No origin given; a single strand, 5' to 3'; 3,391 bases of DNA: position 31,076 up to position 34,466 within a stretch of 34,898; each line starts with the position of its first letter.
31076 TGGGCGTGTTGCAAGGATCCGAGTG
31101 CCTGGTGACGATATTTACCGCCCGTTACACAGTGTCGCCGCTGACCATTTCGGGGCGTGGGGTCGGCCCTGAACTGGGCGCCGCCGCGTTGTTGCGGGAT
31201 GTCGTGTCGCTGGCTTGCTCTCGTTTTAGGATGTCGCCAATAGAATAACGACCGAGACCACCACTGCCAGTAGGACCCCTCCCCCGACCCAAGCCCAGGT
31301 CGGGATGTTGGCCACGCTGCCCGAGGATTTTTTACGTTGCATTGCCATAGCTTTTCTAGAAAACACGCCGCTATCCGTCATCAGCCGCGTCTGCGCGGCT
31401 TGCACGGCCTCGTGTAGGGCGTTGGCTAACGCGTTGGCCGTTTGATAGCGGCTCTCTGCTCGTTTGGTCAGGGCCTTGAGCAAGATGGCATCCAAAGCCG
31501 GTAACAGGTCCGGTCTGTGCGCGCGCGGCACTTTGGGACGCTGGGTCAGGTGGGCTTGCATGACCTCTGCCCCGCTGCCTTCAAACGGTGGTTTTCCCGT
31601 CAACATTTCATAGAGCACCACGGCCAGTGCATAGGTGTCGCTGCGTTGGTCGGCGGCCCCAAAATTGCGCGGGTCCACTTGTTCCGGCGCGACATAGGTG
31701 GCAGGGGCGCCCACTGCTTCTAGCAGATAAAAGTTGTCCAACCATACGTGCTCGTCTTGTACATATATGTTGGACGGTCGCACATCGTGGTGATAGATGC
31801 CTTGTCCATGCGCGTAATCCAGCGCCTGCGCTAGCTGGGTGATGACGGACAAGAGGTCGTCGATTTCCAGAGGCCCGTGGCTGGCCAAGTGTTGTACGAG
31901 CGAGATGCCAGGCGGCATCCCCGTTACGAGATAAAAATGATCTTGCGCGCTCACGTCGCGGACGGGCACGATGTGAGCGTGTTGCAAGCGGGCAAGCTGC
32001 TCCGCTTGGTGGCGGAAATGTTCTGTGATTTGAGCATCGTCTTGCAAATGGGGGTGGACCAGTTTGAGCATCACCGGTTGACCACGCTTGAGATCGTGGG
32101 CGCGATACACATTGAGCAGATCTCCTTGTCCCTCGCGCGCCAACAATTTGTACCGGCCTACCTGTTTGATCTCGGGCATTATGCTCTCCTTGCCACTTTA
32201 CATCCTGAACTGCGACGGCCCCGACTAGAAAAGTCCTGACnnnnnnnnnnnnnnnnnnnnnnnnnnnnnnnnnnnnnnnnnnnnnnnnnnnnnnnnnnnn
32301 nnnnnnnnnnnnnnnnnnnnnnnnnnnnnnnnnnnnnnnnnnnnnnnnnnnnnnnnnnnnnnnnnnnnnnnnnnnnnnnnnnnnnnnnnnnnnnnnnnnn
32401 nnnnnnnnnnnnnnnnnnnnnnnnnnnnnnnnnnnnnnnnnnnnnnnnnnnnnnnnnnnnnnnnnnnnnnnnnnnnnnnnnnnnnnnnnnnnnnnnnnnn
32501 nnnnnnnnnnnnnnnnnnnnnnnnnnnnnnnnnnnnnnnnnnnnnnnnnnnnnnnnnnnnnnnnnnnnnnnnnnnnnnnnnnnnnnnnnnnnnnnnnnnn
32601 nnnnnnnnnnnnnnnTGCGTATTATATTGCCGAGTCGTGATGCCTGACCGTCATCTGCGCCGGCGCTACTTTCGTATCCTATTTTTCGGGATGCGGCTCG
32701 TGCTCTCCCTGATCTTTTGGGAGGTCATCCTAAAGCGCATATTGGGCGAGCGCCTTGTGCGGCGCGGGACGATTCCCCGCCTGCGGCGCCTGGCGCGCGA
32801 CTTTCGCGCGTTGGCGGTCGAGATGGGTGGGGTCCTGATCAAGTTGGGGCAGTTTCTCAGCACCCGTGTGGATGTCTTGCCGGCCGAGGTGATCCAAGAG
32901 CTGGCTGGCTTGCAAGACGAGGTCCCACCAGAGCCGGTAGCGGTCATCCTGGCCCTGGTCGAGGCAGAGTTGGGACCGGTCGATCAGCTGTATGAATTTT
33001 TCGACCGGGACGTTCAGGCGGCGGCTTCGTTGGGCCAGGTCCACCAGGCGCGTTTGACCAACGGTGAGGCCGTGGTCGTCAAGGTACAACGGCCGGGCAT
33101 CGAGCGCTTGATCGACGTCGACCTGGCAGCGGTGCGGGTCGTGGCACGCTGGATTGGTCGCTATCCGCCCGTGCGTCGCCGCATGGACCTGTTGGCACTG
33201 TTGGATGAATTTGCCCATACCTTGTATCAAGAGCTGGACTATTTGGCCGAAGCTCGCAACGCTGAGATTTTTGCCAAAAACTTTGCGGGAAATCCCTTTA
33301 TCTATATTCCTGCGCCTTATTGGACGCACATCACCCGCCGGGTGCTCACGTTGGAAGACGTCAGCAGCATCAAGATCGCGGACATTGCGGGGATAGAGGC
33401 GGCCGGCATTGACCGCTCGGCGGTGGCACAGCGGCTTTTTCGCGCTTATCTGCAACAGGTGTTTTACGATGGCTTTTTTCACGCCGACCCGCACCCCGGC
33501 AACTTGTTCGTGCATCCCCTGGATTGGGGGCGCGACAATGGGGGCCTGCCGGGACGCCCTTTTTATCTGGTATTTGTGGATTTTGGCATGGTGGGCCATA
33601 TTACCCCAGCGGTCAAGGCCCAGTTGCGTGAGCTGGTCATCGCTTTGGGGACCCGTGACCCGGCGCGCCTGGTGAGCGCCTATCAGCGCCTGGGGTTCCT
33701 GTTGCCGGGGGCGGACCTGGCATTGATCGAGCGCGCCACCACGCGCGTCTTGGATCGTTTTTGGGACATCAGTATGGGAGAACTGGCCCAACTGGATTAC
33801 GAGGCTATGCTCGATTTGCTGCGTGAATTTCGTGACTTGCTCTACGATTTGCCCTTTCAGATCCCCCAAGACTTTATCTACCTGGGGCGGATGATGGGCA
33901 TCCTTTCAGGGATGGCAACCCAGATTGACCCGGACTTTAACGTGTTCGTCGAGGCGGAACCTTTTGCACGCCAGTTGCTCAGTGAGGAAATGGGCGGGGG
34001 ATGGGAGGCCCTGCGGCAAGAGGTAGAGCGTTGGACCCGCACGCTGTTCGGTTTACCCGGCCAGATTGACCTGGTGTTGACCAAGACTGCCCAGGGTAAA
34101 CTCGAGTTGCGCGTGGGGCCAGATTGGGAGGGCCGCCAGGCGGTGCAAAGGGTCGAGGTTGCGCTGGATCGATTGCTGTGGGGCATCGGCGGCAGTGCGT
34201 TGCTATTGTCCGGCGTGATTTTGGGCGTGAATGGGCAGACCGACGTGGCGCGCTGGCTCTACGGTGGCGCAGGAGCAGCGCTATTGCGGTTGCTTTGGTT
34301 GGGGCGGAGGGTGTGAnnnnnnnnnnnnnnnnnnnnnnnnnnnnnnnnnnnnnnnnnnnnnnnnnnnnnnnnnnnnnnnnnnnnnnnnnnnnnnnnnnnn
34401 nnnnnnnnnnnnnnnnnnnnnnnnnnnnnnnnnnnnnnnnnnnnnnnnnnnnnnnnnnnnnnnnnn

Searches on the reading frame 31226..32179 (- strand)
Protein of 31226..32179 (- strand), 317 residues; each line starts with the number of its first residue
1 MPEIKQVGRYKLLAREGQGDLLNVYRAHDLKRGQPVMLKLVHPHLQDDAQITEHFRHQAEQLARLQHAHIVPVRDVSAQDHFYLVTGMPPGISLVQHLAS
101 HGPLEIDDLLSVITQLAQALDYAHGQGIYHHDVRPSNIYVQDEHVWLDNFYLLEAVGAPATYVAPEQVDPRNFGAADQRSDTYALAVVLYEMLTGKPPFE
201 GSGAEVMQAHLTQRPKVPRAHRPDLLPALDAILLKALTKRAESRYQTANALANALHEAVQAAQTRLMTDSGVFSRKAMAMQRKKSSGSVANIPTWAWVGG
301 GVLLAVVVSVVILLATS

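Call 30: search_protein_families(library=pfam, proteins=[window:31226-32179:-], max_evalue=0.0001)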
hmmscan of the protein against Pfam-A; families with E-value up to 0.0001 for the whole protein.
window:31226-32179:- (317 aa): 2 families
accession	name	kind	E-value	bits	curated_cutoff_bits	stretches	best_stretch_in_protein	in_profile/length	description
PF00069.31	Pkinase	-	1.4e-29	103.7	31.7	1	15-252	6-259/263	Protein kinase domain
PF07714.23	PK_Tyr_Ser-Thr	-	3.1e-21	76.3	23.1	1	17-246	8-250/258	Protein tyrosine and serine/threonine kinase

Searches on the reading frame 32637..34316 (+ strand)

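Call 30: search_protein_families(library=pfam, proteins=[window:32637-34316:+], max_evalue=0.0001)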
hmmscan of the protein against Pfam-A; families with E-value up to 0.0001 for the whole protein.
window:32637-34316:+ (559 aa): 1 family
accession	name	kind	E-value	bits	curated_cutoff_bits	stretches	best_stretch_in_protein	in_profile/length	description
PF03109.22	ABC1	-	2.1e-69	233.8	22.9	1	92-346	2-241/244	ABC1 atypical kinase-like domain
